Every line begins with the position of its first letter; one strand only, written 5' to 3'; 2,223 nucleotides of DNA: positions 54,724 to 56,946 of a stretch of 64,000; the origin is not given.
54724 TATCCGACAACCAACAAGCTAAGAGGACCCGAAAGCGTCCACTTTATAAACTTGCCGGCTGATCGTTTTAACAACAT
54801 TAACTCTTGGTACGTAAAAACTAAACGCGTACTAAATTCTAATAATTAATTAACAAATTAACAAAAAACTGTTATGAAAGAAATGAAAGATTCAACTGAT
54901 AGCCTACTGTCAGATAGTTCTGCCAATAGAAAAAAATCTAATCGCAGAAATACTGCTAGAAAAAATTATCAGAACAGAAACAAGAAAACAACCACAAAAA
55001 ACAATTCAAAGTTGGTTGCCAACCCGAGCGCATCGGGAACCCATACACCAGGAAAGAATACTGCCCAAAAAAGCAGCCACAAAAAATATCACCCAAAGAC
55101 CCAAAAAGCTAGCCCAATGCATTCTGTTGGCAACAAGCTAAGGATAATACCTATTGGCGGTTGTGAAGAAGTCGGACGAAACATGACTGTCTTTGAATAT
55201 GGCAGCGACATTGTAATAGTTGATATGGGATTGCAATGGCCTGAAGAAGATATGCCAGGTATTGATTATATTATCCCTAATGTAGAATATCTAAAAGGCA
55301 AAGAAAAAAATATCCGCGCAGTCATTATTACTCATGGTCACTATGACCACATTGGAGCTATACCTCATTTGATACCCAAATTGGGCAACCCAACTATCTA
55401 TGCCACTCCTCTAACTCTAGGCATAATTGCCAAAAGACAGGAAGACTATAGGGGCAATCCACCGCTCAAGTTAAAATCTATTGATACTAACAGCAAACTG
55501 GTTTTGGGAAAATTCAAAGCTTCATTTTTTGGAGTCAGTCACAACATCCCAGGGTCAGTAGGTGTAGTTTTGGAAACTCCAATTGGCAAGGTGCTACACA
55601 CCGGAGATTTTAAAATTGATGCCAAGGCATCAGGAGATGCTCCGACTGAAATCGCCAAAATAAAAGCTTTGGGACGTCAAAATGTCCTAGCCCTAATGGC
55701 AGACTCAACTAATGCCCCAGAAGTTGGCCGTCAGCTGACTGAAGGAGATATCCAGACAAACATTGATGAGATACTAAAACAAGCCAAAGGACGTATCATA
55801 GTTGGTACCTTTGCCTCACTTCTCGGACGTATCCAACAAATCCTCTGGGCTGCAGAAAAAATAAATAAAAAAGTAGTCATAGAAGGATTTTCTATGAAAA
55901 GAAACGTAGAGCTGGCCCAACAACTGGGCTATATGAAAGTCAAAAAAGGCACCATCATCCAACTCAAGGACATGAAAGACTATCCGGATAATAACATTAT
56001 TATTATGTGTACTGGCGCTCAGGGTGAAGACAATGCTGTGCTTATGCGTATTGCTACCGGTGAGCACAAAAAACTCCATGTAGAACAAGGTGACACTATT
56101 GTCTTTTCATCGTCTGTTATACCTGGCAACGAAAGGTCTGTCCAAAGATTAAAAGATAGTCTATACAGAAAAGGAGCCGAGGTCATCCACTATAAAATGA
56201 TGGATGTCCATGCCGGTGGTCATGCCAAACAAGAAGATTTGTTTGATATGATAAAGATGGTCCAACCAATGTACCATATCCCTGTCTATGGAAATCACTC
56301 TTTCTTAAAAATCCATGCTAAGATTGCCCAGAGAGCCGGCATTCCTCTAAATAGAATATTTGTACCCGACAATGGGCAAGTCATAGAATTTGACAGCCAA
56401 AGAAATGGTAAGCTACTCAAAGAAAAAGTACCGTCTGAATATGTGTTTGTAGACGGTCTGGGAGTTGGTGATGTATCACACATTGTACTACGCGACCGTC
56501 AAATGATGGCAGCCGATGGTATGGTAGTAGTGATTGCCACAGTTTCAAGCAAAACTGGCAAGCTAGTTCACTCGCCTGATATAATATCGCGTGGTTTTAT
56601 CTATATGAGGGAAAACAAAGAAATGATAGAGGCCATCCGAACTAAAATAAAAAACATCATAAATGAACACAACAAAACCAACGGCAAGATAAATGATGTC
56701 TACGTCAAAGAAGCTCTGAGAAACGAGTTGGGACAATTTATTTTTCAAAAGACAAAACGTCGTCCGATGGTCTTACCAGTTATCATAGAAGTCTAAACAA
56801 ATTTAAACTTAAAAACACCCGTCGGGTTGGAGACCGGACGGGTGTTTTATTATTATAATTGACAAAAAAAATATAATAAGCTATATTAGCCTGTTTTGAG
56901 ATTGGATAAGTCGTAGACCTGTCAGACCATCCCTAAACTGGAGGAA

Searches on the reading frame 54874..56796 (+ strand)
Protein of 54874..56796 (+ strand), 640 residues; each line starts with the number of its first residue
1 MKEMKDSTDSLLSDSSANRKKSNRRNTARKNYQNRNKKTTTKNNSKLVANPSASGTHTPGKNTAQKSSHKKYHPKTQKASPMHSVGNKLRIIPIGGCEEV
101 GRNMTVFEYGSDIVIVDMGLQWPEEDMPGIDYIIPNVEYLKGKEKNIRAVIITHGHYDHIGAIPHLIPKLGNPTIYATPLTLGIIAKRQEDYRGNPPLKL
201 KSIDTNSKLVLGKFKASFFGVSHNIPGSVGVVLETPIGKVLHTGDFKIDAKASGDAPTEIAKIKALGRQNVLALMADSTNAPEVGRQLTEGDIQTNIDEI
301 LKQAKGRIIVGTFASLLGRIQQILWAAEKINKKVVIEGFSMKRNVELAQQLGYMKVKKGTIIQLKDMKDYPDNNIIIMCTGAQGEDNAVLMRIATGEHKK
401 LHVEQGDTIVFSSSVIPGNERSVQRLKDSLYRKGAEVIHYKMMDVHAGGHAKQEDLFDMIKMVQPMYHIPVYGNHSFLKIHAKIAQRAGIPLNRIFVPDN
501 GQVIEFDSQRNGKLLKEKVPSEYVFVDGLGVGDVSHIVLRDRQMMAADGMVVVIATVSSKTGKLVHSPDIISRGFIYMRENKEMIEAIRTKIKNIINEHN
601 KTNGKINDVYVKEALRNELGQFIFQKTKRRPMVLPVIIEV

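Call 13: search_protein_families(library=ncbifam, proteins=[window:54874-56796:+])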
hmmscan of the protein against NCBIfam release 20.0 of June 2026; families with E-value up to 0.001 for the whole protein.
window:54874-56796:+ (640 aa): 11 families
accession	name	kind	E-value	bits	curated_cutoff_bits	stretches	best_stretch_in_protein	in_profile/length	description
NF047419.1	RNase_J1_RnjA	exception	3.9e-179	596.9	820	1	90-639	3-548/549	ribonuclease J1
TIGR00649.1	MG423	subfamily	4.7e-159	530.3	400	1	90-638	2-546/546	RNase J family beta-CASP ribonuclease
TIGR03675.1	arCOG00543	equivalog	2.8e-14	52.3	580.2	1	85-192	171-274/631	beta-CASP ribonuclease aCPSF1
TIGR04122.1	Xnuc_lig_assoc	equivalog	3.6e-08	32.6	325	1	146-383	23-237/326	ligase-associated DNA damage response exonuclease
NF045584.1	cas14_MBL_CASP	equivalog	3.8e-08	32.1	800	1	90-182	2-86/612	type VII CRISPR-associated protein Cas14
NF012229.1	bla_class_B_core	domain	5e-07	30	100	1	95-224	8-130/139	metallo-beta-lactamase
NF002553.0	PRK02113.1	equivalog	2.5e-05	23.8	386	1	143-224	63-152/252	MBL fold metallo-hydrolase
NF008580.0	PRK11539.1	equivalog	3.7e-05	22.3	969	1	106-177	517-584/758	ComEC family protein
TIGR00361.1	ComEC_Rec2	equivalog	5.3e-05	21.6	190.05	1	101-166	451-511/663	DNA internalization-related competence protein ComEC/Rec2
TIGR03413.1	GSH_gloB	equivalog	0.00032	20.1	200.8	1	137-177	34-73/248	hydroxyacylglutathione hydrolase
NF033088.2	bla_subclass_B1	equivalog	0.00099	18.8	200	0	143-229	65-145/217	subclass B1 metallo-beta-lactamase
